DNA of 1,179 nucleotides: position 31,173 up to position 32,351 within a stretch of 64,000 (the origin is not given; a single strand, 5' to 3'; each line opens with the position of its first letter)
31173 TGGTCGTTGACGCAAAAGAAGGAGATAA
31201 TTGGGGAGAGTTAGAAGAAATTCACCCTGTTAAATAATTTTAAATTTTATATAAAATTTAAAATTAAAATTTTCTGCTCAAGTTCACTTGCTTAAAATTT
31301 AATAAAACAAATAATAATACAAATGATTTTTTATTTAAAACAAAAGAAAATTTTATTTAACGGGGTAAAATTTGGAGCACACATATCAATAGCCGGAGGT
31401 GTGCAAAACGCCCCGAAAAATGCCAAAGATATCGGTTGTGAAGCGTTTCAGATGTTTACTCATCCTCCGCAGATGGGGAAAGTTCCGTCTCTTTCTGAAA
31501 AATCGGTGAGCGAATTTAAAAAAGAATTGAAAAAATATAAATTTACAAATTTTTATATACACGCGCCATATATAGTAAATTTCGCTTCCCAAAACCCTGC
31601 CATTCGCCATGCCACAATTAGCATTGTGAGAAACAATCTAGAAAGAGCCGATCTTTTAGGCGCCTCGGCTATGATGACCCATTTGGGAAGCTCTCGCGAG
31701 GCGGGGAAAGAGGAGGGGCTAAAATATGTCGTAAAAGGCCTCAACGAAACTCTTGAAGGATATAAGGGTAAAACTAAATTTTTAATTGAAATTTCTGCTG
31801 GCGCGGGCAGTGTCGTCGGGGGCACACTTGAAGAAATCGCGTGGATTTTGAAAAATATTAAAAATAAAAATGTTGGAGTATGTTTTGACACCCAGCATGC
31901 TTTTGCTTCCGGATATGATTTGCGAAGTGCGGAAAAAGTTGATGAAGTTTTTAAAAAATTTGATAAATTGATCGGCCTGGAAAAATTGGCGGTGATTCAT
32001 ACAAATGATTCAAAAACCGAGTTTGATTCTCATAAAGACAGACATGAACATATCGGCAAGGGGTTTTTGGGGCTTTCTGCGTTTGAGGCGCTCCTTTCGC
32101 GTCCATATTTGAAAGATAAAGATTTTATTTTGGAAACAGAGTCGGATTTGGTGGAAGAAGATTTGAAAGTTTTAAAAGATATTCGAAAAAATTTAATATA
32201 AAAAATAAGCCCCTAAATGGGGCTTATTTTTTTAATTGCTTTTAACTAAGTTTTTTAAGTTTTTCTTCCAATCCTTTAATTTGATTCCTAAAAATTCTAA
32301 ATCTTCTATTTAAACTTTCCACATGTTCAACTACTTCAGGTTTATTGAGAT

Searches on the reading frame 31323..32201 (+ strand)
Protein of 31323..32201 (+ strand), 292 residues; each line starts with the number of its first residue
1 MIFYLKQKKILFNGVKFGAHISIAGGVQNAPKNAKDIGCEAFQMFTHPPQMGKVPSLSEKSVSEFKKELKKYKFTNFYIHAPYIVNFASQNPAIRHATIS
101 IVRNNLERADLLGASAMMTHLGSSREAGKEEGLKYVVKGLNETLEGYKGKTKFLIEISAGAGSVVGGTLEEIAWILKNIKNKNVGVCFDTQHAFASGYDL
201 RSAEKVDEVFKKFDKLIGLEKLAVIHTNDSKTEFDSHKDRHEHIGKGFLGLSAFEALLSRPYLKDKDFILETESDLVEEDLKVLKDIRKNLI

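Call 10: search_protein_families(library=pfam, proteins=[window:31323-32201:+], max_evalue=0.001)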
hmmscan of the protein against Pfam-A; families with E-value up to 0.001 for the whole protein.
window:31323-32201:+ (292 aa): 1 family
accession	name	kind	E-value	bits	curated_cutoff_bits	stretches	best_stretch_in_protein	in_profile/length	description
PF01261.30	AP_endonuc_2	-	1.6e-47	162.8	31.1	1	32-286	2-248/249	Xylose isomerase-like TIM barrel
